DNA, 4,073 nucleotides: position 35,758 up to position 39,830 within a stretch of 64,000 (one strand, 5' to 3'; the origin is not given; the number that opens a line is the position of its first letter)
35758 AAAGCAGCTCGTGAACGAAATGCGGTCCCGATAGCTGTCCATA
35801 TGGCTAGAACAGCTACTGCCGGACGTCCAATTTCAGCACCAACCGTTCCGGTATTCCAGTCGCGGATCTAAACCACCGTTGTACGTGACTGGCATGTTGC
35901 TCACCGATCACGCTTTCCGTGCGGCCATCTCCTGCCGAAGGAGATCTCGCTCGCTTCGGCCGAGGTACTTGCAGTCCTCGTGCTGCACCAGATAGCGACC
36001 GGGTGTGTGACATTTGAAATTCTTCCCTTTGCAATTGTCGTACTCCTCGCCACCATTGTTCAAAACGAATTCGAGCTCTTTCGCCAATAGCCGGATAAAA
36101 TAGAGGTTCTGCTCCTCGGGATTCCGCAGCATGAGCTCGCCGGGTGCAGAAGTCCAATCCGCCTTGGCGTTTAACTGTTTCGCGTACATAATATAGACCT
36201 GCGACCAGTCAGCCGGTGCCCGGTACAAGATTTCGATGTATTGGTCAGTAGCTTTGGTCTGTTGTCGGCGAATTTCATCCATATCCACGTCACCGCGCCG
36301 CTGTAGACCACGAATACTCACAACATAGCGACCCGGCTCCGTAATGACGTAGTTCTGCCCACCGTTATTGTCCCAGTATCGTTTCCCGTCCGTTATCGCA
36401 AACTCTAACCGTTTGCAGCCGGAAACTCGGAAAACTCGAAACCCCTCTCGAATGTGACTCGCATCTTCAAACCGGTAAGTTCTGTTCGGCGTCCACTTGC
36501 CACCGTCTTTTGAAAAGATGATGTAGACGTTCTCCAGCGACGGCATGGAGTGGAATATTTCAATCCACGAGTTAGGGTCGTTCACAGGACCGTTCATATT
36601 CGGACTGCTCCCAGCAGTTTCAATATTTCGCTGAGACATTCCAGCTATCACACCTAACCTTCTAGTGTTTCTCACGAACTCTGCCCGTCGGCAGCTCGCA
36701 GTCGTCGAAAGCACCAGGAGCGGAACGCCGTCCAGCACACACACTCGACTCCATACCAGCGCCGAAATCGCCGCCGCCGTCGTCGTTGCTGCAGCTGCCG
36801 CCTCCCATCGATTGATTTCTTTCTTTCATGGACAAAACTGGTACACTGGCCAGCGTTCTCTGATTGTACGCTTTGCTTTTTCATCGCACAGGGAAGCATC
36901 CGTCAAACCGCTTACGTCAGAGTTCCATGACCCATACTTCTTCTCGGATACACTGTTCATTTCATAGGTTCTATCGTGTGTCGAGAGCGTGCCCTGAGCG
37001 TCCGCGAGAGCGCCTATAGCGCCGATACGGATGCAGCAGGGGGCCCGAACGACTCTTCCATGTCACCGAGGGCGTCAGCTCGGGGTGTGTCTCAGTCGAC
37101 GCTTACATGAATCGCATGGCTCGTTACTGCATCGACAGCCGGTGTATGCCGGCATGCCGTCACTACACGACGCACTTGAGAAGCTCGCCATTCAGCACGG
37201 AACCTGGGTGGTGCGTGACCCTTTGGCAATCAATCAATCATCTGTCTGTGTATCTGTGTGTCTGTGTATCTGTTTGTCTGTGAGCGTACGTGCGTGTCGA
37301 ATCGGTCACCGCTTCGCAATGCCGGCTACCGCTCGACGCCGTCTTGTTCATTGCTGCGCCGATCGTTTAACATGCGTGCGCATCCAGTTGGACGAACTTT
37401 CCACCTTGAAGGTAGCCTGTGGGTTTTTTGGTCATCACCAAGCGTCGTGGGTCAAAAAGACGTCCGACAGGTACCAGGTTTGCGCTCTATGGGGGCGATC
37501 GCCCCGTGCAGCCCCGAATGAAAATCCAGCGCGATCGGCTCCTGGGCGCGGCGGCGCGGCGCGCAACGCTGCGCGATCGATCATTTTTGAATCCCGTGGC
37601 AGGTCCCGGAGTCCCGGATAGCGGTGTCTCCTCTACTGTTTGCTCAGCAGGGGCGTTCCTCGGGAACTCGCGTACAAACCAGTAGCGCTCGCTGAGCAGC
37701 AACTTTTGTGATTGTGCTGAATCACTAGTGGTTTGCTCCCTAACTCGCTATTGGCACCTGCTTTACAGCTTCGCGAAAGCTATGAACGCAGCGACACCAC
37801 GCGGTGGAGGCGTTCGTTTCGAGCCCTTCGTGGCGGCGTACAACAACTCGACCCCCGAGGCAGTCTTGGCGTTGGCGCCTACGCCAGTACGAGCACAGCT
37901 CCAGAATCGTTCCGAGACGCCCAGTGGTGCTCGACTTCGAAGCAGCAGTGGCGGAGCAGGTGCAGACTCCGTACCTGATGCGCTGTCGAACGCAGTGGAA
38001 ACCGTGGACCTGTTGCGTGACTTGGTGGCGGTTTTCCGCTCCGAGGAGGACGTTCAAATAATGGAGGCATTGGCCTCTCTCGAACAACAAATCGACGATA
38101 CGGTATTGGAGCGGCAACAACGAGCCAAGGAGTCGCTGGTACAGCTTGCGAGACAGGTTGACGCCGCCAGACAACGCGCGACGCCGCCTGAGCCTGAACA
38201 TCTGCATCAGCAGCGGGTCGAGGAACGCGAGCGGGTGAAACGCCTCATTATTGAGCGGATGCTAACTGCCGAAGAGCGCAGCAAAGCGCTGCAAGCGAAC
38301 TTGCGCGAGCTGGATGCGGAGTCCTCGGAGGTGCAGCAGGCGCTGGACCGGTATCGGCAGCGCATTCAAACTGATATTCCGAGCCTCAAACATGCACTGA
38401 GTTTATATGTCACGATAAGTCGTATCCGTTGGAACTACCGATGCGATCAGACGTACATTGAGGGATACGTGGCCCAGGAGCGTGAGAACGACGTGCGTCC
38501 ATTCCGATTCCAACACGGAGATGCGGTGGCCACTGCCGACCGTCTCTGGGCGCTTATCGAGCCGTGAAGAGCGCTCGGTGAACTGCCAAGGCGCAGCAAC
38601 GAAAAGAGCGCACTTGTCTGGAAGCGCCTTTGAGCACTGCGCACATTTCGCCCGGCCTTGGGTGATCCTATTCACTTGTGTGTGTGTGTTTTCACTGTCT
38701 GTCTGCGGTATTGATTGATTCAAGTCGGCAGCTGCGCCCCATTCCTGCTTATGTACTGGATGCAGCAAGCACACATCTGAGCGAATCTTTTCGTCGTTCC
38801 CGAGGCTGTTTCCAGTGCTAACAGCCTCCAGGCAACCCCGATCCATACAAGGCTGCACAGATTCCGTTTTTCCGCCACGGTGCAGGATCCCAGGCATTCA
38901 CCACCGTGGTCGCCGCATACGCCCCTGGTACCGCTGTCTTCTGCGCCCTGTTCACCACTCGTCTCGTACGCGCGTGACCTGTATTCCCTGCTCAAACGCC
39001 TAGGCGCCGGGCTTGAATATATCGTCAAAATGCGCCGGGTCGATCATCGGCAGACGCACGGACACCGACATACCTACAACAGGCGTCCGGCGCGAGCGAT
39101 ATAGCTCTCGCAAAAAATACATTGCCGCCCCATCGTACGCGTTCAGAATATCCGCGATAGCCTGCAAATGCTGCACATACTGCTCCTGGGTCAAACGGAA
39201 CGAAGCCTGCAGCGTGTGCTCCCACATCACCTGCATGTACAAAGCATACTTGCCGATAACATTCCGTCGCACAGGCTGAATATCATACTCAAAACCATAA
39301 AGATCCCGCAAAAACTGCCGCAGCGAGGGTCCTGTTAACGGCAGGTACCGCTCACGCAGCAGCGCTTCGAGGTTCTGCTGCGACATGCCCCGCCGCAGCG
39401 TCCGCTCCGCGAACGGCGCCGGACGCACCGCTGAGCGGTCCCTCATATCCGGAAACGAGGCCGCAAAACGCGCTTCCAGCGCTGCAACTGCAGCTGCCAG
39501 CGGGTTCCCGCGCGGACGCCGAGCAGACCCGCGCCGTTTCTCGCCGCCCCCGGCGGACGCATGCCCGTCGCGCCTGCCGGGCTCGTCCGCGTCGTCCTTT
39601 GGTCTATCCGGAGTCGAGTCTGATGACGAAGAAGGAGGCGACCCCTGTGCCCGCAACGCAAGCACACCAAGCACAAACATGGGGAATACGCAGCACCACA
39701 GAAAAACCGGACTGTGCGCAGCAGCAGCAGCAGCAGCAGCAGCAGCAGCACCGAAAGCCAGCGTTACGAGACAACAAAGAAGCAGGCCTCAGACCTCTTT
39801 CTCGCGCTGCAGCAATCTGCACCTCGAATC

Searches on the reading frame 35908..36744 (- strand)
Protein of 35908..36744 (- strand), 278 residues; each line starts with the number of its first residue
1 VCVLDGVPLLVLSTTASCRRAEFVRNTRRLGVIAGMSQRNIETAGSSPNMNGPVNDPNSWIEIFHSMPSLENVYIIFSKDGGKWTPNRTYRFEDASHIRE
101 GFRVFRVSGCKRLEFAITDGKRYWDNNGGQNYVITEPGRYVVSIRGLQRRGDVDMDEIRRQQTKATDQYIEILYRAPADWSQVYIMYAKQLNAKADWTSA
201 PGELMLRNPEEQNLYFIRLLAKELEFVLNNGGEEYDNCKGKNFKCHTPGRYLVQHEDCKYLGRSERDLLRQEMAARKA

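Call 22: search_protein_families(library=pfam, proteins=[window:35908-36744:-], max_evalue=0.01)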
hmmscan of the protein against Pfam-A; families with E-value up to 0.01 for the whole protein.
window:35908-36744:- (278 aa): 3 families
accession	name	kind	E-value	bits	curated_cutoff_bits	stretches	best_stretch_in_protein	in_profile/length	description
PF03423.18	CBM_25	-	5.9e-08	33.4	27.3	1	71-135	18-82/106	Carbohydrate binding domain (family 25)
PF16738.10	CBM26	-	0.00023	21.7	28.1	0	172-232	1-61/70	Starch-binding module 26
PF03370.18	CBM_21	-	0.0017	19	28.9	1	112-134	87-112/113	Carbohydrate/starch-binding module (family 21)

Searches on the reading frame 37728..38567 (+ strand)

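Call 22: search_protein_families(library=pfam, proteins=[window:37728-38567:+], max_evalue=0.01)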
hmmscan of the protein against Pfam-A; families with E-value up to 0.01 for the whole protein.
window:37728-38567:+ (279 aa): 2 families
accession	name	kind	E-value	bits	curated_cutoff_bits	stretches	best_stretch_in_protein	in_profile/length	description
PF08286.16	Spc24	-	0.0006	20.4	25.3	1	173-275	8-108/109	Spc24 subunit of Ndc80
PF01858.22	RB_A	-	0.0091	16.3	25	0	86-192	3-106/196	Retinoblastoma-associated protein A domain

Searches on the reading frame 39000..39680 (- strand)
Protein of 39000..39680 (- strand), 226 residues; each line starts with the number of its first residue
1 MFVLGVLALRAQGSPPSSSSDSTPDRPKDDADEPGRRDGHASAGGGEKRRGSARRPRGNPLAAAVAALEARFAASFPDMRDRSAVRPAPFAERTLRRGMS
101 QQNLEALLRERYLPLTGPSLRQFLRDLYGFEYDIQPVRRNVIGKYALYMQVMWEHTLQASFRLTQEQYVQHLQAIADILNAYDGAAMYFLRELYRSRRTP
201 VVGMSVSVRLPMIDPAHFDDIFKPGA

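Call 22: search_protein_families(library=pfam, proteins=[window:39000-39680:-], max_evalue=0.01)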
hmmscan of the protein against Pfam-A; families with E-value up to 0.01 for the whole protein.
window:39000-39680:- (226 aa): 1 family
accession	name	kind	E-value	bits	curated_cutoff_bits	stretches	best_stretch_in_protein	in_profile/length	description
PF11267.13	DUF3067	-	1.3e-19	70.9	25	1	120-212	3-90/98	Domain of unknown function (DUF3067)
